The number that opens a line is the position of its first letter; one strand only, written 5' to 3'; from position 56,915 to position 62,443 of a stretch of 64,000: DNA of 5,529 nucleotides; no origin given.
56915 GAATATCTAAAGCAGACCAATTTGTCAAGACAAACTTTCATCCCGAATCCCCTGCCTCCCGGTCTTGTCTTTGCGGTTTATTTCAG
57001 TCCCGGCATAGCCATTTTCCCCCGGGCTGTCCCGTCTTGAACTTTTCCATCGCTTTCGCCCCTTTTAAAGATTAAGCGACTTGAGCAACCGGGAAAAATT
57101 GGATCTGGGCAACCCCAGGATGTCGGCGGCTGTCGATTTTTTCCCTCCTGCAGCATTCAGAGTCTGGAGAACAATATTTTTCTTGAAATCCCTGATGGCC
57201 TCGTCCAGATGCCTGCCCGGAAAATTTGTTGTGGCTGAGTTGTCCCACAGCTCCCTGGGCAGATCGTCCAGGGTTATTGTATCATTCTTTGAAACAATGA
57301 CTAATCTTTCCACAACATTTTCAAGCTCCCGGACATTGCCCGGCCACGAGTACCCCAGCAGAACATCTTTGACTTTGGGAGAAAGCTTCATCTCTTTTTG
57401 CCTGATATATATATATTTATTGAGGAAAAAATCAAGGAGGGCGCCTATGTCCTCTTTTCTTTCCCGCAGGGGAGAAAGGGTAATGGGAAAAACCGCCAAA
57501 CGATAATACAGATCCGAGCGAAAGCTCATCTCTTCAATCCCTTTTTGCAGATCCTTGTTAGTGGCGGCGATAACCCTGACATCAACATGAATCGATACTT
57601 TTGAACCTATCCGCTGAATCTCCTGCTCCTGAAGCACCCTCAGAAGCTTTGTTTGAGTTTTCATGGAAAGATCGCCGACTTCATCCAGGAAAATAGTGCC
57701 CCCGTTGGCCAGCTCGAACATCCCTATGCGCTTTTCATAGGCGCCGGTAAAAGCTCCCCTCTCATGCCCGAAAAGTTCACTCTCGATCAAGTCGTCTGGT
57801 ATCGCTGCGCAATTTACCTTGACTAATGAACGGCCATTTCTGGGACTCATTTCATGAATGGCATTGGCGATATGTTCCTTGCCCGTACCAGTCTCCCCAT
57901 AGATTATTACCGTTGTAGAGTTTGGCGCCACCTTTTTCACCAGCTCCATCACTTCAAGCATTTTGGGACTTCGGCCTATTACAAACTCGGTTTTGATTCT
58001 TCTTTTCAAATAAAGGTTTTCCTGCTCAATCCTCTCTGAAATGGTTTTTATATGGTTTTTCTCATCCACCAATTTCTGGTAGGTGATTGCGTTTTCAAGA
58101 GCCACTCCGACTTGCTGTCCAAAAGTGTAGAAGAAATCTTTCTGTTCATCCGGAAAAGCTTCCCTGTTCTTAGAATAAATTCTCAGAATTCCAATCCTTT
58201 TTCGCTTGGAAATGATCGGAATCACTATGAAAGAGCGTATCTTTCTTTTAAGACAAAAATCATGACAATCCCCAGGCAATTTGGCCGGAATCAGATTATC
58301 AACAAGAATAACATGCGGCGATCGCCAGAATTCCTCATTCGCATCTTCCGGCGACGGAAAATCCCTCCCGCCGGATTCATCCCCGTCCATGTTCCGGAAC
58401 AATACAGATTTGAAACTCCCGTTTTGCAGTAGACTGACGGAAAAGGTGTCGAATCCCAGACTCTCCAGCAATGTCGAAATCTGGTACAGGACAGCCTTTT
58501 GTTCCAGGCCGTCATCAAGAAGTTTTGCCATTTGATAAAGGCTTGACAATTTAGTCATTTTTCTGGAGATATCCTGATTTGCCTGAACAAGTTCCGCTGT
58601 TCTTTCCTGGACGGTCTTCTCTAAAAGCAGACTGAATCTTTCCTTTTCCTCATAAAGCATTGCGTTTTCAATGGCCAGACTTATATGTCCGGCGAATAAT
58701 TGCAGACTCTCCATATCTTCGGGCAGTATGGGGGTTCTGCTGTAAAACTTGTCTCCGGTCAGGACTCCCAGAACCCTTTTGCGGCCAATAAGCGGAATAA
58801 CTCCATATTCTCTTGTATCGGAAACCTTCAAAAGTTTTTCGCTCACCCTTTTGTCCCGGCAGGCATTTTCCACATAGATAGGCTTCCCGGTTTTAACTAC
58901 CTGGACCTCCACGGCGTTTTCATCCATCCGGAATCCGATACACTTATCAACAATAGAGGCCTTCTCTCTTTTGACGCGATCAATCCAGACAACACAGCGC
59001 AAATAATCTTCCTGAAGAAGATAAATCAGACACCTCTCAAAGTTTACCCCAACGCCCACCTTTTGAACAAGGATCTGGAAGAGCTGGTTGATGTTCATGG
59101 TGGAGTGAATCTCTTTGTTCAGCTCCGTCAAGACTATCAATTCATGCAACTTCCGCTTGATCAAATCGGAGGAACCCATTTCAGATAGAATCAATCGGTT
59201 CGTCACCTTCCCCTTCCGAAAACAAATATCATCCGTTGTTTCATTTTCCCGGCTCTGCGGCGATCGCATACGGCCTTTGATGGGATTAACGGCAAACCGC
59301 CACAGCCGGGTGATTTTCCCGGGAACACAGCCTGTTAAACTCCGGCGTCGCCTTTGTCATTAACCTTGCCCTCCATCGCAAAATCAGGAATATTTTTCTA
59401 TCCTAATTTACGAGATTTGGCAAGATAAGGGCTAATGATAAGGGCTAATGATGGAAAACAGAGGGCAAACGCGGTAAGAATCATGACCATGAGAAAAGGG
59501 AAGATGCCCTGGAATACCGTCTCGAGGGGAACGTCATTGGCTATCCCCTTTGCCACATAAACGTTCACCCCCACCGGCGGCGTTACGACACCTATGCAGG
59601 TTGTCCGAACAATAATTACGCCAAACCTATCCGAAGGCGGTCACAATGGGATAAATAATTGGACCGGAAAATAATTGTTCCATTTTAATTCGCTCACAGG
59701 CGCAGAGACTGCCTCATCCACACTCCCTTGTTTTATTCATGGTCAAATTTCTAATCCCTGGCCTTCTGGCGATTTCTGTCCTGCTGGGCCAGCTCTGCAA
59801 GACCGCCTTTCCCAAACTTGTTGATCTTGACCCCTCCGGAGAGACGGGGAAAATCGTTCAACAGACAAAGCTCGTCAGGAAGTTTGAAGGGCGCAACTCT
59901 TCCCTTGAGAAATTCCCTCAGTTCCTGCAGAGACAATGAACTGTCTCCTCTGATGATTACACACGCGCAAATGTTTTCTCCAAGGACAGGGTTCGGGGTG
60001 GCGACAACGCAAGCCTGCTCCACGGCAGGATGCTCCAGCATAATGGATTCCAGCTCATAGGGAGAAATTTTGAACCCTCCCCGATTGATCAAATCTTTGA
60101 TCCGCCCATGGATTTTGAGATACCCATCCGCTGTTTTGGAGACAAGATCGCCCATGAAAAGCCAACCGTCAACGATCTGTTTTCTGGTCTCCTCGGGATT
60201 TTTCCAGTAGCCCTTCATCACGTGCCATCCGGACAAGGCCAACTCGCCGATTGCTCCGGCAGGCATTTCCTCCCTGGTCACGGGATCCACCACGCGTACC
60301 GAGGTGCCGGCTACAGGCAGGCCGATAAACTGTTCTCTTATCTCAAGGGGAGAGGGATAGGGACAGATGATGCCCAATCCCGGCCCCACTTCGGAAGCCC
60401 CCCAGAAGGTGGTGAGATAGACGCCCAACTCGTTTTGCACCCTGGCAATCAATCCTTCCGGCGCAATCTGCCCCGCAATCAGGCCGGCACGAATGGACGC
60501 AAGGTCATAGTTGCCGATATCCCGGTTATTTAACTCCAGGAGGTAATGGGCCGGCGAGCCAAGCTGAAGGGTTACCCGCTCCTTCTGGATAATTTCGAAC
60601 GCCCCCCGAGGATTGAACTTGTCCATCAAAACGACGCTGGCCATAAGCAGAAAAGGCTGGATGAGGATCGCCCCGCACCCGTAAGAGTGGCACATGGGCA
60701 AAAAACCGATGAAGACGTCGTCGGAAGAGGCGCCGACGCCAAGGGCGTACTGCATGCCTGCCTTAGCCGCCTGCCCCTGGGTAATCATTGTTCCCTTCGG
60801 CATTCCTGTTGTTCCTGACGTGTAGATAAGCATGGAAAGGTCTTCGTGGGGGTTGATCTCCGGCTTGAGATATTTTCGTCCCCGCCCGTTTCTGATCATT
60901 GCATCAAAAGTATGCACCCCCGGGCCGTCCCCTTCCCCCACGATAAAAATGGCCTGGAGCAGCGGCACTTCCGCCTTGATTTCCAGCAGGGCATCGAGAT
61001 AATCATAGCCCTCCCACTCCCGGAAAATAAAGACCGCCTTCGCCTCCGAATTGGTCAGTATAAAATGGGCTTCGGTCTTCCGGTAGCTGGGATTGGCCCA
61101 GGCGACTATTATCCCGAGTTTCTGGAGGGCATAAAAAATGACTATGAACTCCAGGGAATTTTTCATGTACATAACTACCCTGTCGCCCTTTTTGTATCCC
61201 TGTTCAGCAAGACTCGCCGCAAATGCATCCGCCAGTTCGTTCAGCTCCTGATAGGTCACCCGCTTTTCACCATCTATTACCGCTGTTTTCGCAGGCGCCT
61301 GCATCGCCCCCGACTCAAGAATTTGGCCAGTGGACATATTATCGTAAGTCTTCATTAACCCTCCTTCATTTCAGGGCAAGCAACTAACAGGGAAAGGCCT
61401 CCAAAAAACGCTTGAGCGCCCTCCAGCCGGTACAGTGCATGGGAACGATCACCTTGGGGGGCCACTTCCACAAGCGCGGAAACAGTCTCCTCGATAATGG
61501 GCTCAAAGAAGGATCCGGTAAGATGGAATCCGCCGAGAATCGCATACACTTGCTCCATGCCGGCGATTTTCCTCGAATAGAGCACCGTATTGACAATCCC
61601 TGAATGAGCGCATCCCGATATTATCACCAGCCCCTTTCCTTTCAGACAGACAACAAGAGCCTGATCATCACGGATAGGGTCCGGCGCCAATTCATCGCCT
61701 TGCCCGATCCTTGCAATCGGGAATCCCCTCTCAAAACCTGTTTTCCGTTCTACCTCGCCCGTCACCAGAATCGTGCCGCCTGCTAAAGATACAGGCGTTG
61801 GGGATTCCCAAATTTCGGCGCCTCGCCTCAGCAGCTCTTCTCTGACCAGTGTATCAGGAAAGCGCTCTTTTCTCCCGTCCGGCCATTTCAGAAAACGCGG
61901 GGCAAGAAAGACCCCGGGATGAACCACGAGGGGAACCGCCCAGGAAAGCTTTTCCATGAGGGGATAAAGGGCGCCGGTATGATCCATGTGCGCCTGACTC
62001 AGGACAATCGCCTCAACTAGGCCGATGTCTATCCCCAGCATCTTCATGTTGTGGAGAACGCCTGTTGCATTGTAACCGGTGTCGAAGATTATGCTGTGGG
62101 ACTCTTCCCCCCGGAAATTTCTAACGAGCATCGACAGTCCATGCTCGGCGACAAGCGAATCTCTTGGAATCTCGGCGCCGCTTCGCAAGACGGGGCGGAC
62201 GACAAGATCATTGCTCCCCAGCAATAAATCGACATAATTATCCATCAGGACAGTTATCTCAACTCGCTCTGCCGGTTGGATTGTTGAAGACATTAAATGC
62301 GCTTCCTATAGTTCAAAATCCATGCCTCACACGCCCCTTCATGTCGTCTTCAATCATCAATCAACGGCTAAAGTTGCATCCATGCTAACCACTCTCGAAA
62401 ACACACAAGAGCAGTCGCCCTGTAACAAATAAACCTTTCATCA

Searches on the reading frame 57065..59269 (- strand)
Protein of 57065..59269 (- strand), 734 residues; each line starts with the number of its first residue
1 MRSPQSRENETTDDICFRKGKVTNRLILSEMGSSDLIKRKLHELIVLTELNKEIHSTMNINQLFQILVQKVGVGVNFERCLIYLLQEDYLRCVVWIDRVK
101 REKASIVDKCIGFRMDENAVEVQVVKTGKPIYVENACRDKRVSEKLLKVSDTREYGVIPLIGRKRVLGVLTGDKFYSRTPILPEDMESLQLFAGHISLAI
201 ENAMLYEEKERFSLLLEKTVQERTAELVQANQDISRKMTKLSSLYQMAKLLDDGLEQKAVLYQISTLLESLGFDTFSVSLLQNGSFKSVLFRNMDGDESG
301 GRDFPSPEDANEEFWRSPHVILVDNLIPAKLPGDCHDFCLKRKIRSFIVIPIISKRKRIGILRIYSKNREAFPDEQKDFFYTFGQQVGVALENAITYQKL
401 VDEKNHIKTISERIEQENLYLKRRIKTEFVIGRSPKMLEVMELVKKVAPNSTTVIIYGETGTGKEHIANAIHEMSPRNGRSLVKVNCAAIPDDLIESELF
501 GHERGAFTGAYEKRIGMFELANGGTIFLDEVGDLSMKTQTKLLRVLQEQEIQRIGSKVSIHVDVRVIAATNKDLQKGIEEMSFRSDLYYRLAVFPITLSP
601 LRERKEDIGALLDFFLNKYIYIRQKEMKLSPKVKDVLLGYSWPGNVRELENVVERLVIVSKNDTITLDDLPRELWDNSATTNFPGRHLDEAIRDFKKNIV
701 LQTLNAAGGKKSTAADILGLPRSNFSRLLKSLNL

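Call 49: search_protein_families(library=pfam, proteins=[window:57065-59269:-], max_evalue=0.00001)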
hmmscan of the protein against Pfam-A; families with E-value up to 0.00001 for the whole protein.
window:57065-59269:- (734 aa): 7 families
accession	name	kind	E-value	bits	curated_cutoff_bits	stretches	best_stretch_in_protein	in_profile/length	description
PF00158.32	Sigma54_activat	-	1.4e-71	240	20.2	1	430-596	1-167/168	Sigma-54 interaction domain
PF25601.1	AAA_lid_14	-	1.1e-25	89.7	27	1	602-681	1-81/87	AAA+ ATPase lid domain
PF13185.12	GAF_2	-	8.4e-21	75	28.6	2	269-392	17-136/136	GAF domain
PF01590.32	GAF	-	1.1e-20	74.9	22.4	2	60-200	2-133/133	GAF domain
PF14532.12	Sigma54_activ_2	-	1.5e-17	64.6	25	1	431-601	1-138/138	Sigma-54 interaction domain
PF13492.12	GAF_3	-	1.2e-16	61.8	27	2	60-202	2-129/129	GAF domain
PF07728.20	AAA_5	-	1.1e-07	32.4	22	1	454-576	2-126/139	AAA domain (dynein-related subfamily)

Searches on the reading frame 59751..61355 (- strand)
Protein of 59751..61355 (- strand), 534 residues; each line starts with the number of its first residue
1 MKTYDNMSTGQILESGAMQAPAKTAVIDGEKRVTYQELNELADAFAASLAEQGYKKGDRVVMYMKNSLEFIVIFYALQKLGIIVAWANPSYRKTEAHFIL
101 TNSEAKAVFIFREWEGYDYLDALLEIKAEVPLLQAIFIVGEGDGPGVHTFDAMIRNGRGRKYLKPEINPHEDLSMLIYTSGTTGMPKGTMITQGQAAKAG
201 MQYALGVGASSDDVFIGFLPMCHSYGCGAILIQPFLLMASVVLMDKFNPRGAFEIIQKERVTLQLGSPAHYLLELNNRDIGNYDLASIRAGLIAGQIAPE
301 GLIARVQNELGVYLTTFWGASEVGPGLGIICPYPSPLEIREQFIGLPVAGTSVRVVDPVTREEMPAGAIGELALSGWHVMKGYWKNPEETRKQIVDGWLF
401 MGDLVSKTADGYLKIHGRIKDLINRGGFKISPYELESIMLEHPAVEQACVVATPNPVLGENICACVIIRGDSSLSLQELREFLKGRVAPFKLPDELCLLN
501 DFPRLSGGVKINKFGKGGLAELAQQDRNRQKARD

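Call 49: search_protein_families(library=pfam, proteins=[window:59751-61355:-], max_evalue=0.00001)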
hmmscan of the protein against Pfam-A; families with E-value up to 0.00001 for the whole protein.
window:59751-61355:- (534 aa): 2 families
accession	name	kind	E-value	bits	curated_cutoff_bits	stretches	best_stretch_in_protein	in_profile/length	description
PF00501.34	AMP-binding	-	2.7e-77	260.6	29.9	1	16-384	4-384/384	AMP-binding enzyme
PF13193.12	AMP-binding_C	-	8.3e-14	52.7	24.5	1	434-504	1-71/76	AMP-binding enzyme C-terminal domain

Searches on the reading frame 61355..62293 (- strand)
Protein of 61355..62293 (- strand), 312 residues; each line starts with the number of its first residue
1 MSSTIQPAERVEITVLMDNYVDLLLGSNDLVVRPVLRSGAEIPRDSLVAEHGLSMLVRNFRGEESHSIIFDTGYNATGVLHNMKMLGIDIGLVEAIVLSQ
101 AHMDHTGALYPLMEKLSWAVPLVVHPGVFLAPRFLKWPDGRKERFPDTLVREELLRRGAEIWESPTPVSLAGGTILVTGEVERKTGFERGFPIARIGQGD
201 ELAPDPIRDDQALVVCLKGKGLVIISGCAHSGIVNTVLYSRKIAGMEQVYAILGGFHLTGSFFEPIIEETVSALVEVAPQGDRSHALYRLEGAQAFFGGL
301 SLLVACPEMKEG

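Call 49: search_protein_families(library=pfam, proteins=[window:61355-62293:-], max_evalue=0.00001)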
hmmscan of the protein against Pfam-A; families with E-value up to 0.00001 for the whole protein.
window:61355-62293:- (312 aa): 1 family
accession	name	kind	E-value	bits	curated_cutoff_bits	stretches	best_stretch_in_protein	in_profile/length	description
PF00753.33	Lactamase_B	-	7.1e-06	26.5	22.7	0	52-158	6-116/196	Metallo-beta-lactamase superfamily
